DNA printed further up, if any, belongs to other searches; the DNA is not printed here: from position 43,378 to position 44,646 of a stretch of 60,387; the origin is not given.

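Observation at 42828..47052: Sigma-54-controlled four-gene cassette pairing a pyruvoyl-type and a PLP-type decarboxylase with an ATP-grasp ligase and a FemAB/CelD-like transferase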

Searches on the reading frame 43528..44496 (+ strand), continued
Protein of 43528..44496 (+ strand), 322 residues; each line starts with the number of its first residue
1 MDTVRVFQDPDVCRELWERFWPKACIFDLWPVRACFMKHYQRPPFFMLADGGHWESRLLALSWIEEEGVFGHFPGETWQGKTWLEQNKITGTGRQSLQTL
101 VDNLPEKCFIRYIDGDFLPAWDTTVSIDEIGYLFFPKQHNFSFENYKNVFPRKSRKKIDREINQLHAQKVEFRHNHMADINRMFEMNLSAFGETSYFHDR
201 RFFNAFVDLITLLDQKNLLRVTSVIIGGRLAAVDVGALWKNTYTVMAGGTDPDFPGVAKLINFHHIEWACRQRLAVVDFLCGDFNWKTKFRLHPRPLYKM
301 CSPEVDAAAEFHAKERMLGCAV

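Call 49: search_protein_families(library=ncbifam, proteins=[L002:4535-5281:-, L040:13575-14291:+, L060:7652-8389:+], max_evalue=0.1)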
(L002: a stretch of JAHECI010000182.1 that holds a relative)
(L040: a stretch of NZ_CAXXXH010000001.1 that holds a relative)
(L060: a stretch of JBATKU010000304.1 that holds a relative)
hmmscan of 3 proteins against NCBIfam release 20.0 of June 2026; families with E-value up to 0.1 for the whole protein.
L002:4535-5281:- (248 aa): 0 families

L040:13575-14291:+ (238 aa): 1 family
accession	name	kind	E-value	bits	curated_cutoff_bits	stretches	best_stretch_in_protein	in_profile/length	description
NF033920.0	C39_PA2778_fam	equivalog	0.076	12.4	150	0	15-65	12-62/255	PA2778 family cysteine peptidase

L060:7652-8389:+ (245 aa): 2 families
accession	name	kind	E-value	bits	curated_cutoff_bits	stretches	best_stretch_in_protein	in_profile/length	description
NF033920.0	C39_PA2778_fam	equivalog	0.00076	19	150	1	15-65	12-62/255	PA2778 family cysteine peptidase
NF006575.0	PRK09099.1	subfamily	0.026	13.3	706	1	148-180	309-341/443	type III secretion system ATPase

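Call 67: search_protein_families(library=pfam, proteins=[L080:13570-14808:-, L080:14805-16382:-, L080:12865-13563:-, L077:51-2246:+, L077:4573-6228:+, L047:8636-9925:+, L047:6567-8486:+, L047:5274-6551:+, L047:13557-16100:+, L080:17104-18171:-], max_evalue=0.001)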
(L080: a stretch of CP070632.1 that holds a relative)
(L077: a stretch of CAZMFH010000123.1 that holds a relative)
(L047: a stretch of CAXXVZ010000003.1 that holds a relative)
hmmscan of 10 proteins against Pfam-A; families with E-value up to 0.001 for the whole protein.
L080:13570-14808:- (412 aa): 1 family
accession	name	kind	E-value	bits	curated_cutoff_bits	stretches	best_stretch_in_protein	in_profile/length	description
PF04107.18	GCS2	-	9.7e-25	87.9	21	1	13-288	2-277/291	Glutamate-cysteine ligase family 2(GCS2)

L080:14805-16382:- (525 aa): 5 families
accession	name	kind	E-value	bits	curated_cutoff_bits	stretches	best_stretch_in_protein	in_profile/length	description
PF14401.11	RLAN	-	2.9e-48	163.8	25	1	57-206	1-149/150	RimK-like ATPgrasp N-terminal domain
PF08443.16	RimK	-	1.4e-07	31.8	21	0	455-491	134-170/188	RimK-like ATP-grasp domain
PF02655.19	ATP-grasp_3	-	1e-05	26.1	23.2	1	314-485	1-154/160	ATP-grasp domain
PF07478.18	Dala_Dala_lig_C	-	1.5e-05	25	24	1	333-489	18-177/204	D-ala D-ala ligase C-terminus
PF14243.11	R2K_3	-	0.00093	19.8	26.3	0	362-487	53-151/169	ATP-grasp domain, R2K clade family 3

L080:12865-13563:- (232 aa): 1 family
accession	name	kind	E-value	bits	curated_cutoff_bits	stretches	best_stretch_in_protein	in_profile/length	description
PF05013.17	FGase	-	1.2e-20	75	28.9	1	2-205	2-216/219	N-formylglutamate amidohydrolase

L077:51-2246:+ (731 aa): 5 families
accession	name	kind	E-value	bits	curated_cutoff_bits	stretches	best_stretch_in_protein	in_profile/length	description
PF13646.12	HEAT_2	-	1e-17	64.6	27.7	2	484-569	1-87/88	HEAT repeats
PF07690.21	MFS_1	-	9.2e-17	61.4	33.4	2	223-394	17-171/347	Major Facilitator Superfamily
PF03130.22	HEAT_PBS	-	1.4e-09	37.9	20.9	0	529-554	1-26/27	PBS lyase HEAT-like repeat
PF00083.30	Sugar_tr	-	2e-06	27.4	22.3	0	241-298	49-106/452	Sugar (and other) transporter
PF02985.28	HEAT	-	0.00012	22.5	23.5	0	455-477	5-27/31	HEAT repeat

L077:4573-6228:+ (551 aa): 5 families
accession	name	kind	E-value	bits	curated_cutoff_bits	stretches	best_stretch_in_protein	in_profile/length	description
PF00664.28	ABC_membrane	-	7.7e-34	118.1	28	1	28-297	4-273/274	ABC transporter transmembrane region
PF00005.33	ABC_tran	-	4.1e-30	105.6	25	1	360-508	2-137/137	ABC transporter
PF02463.25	SMC_N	-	4.3e-07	30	40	1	479-549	136-210/220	RecF/RecN/SMC N terminal domain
PF13304.12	AAA_21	-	2.9e-06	28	27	0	483-540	241-302/304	AAA domain, putative AbiEii toxin, Type IV TA system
PF13555.12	AAA_29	-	3.9e-05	23.7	27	1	359-391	12-44/61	P-loop containing region of AAA domain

L047:8636-9925:+ (429 aa): 2 families
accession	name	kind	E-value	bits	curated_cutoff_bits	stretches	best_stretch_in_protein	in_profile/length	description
PF07690.21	MFS_1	-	8e-27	94.5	33.4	1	39-380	4-346/347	Major Facilitator Superfamily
PF00083.30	Sugar_tr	-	0.00039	19.9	22.3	0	81-204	57-185/452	Sugar (and other) transporter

L047:6567-8486:+ (639 aa): 1 family
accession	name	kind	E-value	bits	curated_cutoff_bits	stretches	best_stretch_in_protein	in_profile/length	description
PF00528.27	BPD_transp_1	-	2.8e-14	53.7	26.4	1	458-632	9-182/184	Binding-protein-dependent transport system inner membrane component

L047:5274-6551:+ (425 aa): 2 families
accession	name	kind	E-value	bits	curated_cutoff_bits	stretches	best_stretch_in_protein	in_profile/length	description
PF01547.30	SBP_bac_1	-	1.2e-24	88.3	26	1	54-328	17-301/307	Bacterial extracellular solute-binding protein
PF13416.11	SBP_bac_8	-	1.2e-20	74.9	27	1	50-352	2-268/279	Bacterial extracellular solute-binding protein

L047:13557-16100:+ (847 aa): 4 families
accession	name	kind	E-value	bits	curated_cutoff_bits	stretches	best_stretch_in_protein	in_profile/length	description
PF01055.32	Glyco_hydro_31_2nd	-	1.5e-87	294.4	23.5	1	311-648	2-328/328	Glycosyl hydrolases family 31 TIM-barrel domain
PF21365.3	Glyco_hydro_31_3rd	-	2.1e-22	79.8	24.4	1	657-754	2-87/87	Glycosyl hydrolase family 31 C-terminal domain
PF17137.9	DUF5110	-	2.4e-19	69.6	27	1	770-837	1-69/71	Domain of unknown function (DUF5110)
PF13802.12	Gal_mutarotas_2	-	1.2e-07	32.7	27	1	75-237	31-183/184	Glycosyl hydrolase 31 N-terminal galactose mutarotase-like domain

L080:17104-18171:- (355 aa): 0 families
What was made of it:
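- Context: the two activator-less loci I examined have MFS or ABC exporter-type genes beside the trio (call 67).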

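Call 70: search_protein_families(library=pfam, proteins=[L003:14289-16034:-, L003:16054-17244:-, L003:17416-18642:-, L003:18644-19498:-, L003:19485-20435:-, L003:20451-20957:-], max_evalue=0.001)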
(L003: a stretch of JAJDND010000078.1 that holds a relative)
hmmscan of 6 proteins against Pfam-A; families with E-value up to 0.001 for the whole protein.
L003:14289-16034:- (581 aa): 2 families
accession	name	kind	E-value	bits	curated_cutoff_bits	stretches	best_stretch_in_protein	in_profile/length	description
PF19864.5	Radical_SAM_N2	-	5.2e-41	140.1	29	1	46-193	1-151/151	Radical SAM proteins, N-terminal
PF04055.27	Radical_SAM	-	7.2e-20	72.3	29.5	1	249-403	1-162/166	Radical SAM superfamily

L003:16054-17244:- (396 aa): 2 families
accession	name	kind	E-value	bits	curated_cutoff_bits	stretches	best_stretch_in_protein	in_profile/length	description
PF00091.31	Tubulin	-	2.4e-49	168.6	33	1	16-175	1-188/190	Tubulin/FtsZ family, GTPase domain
PF12327.13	FtsZ_C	-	2e-34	118.2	27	1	225-320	1-95/95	FtsZ family, C-terminal domain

L003:17416-18642:- (408 aa): 4 families
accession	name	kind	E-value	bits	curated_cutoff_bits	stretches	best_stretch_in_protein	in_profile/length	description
PF14450.12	FtsA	-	3.8e-47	160.2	31.8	2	204-371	1-127/127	Cell division protein FtsA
PF02491.25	SHS2_FTSA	-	3e-34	117.7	25.4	1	82-159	1-79/79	SHS2 domain inserted in FTSA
PF06723.19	MreB_Mbl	-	2.4e-11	43.5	27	1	169-348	113-303/327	MreB/Mbl protein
PF11104.14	PilM_2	-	2e-07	30.7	27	0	192-257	171-236/340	Type IV pilus assembly protein PilM;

L003:18644-19498:- (284 aa): 2 families
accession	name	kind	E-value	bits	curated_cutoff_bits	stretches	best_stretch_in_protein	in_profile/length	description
PF08478.15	POTRA_1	-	6.3e-16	58.9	23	1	60-128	1-69/69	POTRA domain, FtsQ-type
PF03799.20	FtsQ_DivIB_C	-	1.8e-05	26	21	1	137-261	7-113/114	Cell division protein FtsQ/DivIB, C-terminal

L003:19485-20435:- (316 aa): 2 families
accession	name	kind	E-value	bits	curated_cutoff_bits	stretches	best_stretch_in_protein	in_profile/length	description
PF02873.21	MurB_C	-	6.4e-32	110.1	27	1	216-314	3-99/99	UDP-N-acetylenolpyruvoylglucosamine reductase, C-terminal domain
PF01565.28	FAD_binding_4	-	2.9e-22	79.3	26.4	1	38-172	2-138/139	FAD binding domain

L003:20451-20957:- (168 aa): 1 family
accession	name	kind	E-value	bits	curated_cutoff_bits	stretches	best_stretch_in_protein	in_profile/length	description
PF02875.26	Mur_ligase_C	-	1.4e-23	84.5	28.4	1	24-155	1-127/127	Mur ligase, glutamate ligase domain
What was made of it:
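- In the window's close relatives the C39 gene is convergent and sits next to a radical-SAM gene and ftsZ, so it may not belong to the cassette there (call 70).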

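Call 74: find_encoding_contigs(protein=window:43528-44496:+, flank=3000, max_places=4)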
Protein window:43528-44496:+ (322 aa): 6 contigs read that carry it; 4 places shown.
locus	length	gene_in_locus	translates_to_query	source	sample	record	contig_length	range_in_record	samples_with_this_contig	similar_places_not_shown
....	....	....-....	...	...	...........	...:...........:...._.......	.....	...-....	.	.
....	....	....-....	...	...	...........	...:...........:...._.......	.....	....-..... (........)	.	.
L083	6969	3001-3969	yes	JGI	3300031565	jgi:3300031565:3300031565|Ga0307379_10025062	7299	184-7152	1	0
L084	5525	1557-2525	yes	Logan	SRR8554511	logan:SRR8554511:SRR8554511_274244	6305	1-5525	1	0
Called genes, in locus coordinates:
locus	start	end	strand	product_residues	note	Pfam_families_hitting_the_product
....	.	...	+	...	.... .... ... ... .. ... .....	?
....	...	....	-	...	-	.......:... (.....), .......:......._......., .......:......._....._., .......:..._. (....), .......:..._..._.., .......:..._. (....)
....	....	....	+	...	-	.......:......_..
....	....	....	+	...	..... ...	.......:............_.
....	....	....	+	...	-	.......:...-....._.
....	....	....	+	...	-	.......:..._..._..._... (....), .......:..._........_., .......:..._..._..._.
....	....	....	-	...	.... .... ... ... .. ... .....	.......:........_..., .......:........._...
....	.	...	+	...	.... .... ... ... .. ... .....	-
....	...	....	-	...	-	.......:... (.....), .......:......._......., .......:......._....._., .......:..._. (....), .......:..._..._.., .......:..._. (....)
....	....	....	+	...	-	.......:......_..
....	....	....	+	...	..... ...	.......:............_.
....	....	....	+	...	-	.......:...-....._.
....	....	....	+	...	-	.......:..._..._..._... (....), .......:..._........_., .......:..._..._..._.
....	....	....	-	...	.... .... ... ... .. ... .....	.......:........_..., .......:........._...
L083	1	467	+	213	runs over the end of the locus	-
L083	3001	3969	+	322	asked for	PF13480:Acetyltransf_6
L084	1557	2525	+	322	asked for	PF13480:Acetyltransf_6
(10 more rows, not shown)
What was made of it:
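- Checked: Gene callers on identical metagenome copies chose different starts: 423, 431 or 437 aa for the ATP-grasp and 432 or 420 aa for the decarboxylase (call 74).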

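Call 83: search_protein_representatives(alignment_id=A1)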
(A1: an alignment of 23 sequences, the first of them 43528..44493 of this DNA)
Query: 23 sequences, 322 profile positions. Proteins with E-value up to 0.001 (for the whole library): 583; up to 1e-10: 363; up to 1e-30: 105. The best 150 are listed.
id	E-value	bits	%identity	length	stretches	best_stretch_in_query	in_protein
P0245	4.8e-132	456.5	-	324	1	1-314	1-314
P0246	1.4e-130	451.8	-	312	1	1-305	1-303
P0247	1.5e-121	422.0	-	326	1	1-308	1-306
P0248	8.6e-120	416.3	-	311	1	3-306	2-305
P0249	4.4e-115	400.8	-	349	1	1-312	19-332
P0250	1.8e-113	395.5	-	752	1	1-306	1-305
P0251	1.4e-111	389.2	-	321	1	3-307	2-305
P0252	3.1e-111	388.1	-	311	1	3-304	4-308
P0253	5.1e-103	361.2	-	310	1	1-306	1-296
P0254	2.3e-101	355.7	-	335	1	6-315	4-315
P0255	1.0e-99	350.3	-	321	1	1-300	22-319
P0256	5.6e-99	347.9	-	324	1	1-302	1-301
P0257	7.4e-99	347.5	-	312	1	3-307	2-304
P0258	9.5e-99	347.1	-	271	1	49-307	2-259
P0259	5.5e-97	341.3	-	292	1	26-302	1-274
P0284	2.3e-49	184.8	-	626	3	3-97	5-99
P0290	2.0e-47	178.5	-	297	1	1-301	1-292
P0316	1.2e-35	139.8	-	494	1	4-290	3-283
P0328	5.2e-34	134.4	-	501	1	3-303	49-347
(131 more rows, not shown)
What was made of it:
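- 43528..44496 (+): Tandem-GNAT, FemX-like transferase (322 aa), a core gene. The family is small: 583 representatives out of 1.84 billion (call 83).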

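Call 84: find_encoding_contigs(protein=P0290, flank=8000, max_places=3)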
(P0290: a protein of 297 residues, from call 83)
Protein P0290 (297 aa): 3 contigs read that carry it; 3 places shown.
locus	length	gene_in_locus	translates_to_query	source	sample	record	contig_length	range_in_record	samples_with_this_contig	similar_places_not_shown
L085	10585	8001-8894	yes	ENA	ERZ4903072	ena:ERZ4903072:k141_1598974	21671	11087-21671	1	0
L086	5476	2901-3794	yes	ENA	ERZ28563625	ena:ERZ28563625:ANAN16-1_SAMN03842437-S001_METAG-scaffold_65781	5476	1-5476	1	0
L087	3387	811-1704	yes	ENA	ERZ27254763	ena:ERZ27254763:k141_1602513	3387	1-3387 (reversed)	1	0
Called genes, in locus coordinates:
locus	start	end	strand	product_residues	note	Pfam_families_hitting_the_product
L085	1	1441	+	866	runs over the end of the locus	PF04997:RNA_pol_Rpb1_1, PF00623:RNA_pol_Rpb1_2, PF04983:RNA_pol_Rpb1_3, PF05000:RNA_pol_Rpb1_4, PF04998:RNA_pol_Rpb1_5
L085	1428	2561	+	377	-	PF04998:RNA_pol_Rpb1_5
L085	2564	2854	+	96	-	PF01248:Ribosomal_L7Ae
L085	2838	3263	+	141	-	PF07650:KH_2 (weak), PF26594:KH_NusA_2nd (faint)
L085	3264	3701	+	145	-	PF00164:Ribosom_S12_S23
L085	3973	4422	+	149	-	PF22811:Zn_ribbon_NrdR, PF03477:ATP-cone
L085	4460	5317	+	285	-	PF01944:SpoIIM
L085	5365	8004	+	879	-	PF04851:ResIII (weak), PF00270:DEAD, PF00271:Helicase_C, PF19306:WHD_Lhr, PF08494:DEAD_assoc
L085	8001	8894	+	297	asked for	PF13480:Acetyltransf_6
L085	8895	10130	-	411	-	PF00999:Na_H_Exchanger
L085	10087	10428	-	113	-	-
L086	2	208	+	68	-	?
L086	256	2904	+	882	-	-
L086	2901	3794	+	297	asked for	PF13480:Acetyltransf_6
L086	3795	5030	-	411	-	PF00999:Na_H_Exchanger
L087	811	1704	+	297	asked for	PF13480:Acetyltransf_6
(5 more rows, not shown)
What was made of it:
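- Tried and rejected: P0290 lies in an archaeal context next to an Lhr-type helicase, which is uninformative (call 84).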

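Call 85: search_protein_families(library=pfam, proteins=[P0250, P0284, P0316, P0328, P0249], max_evalue=0.001)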
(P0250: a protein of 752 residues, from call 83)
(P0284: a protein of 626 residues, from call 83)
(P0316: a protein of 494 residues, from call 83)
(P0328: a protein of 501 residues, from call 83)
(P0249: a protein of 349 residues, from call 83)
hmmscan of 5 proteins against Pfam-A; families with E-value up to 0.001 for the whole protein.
P0250 (752 aa): 5 families
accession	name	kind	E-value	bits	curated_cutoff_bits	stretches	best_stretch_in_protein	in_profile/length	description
PF13480.13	Acetyltransf_6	-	3.7e-17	63.3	22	1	153-287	3-143/143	Acetyltransferase (GNAT) domain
PF13535.11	ATP-grasp_4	-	7.7e-12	45.6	27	1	471-629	5-157/160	ATP-grasp domain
PF02655.19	ATP-grasp_3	-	7.2e-10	39.6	23.2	1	529-627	63-159/160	ATP-grasp domain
PF18603.7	LAL_C2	-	1.4e-06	28.9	29.4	1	670-746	1-77/78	L-amino acid ligase C-terminal domain 2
PF01071.24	GARS_A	-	1.3e-05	25.6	27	1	432-559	2-113/194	Phosphoribosylglycinamide synthetase, ATP-grasp (A) domain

P0284 (626 aa): 0 families

P0316 (494 aa): 2 families
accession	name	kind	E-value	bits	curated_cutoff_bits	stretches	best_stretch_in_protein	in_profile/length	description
PF13480.13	Acetyltransf_6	-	6.3e-15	56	22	1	143-281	1-143/143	Acetyltransferase (GNAT) domain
PF04339.18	FemAB_like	-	3.6e-05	23.5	27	1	114-276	152-315/369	Peptidogalycan biosysnthesis/recognition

P0328 (501 aa): 8 families
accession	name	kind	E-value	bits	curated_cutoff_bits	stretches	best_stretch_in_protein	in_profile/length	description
PF00583.31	Acetyltransf_1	-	3.1e-18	66.6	20.7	1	369-478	3-116/116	Acetyltransferase (GNAT) family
PF13480.13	Acetyltransf_6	-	1.7e-16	61.1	22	1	194-332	2-142/143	Acetyltransferase (GNAT) domain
PF13508.13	Acetyltransf_7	-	1.9e-13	51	27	1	398-479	3-83/84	Acetyltransferase (GNAT) domain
PF13673.13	Acetyltransf_10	-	1.4e-11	45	23.6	1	387-480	20-109/128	Acetyltransferase (GNAT) domain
PF04339.18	FemAB_like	-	0.0001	22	27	1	173-243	161-231/369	Peptidogalycan biosysnthesis/recognition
PF08445.16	FR47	-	0.00012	22.5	22.1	1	424-481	24-80/86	FR47-like protein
PF13420.13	Acetyltransf_4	-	0.00032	21.2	24.3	1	389-498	41-154/155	Acetyltransferase (GNAT) domain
PF13527.13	Acetyltransf_9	-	0.00064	20.2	25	0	359-460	2-111/127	Acetyltransferase (GNAT) domain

P0249 (349 aa): 1 family
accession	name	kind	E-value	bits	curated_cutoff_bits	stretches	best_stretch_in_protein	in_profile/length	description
PF13480.13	Acetyltransf_6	-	8.6e-21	75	22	1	175-308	4-143/143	Acetyltransferase (GNAT) domain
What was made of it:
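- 44486..45757 (+): L-amino-acid-ligase-type ATP-grasp (423 aa from GTG 44486; alternative starts at 44462 and 44444), a core gene. A 752-aa natural GNAT plus ATP-grasp fusion exists (P0250, call 85).
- On L-amino acid ligases (ATP-grasp): The fused homologue P0250 hits LAL_C2 at 28.9 bits, just under the 29.4 cut-off (call 85).
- A GNAT plus ATP-grasp fusion exists (call 85).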
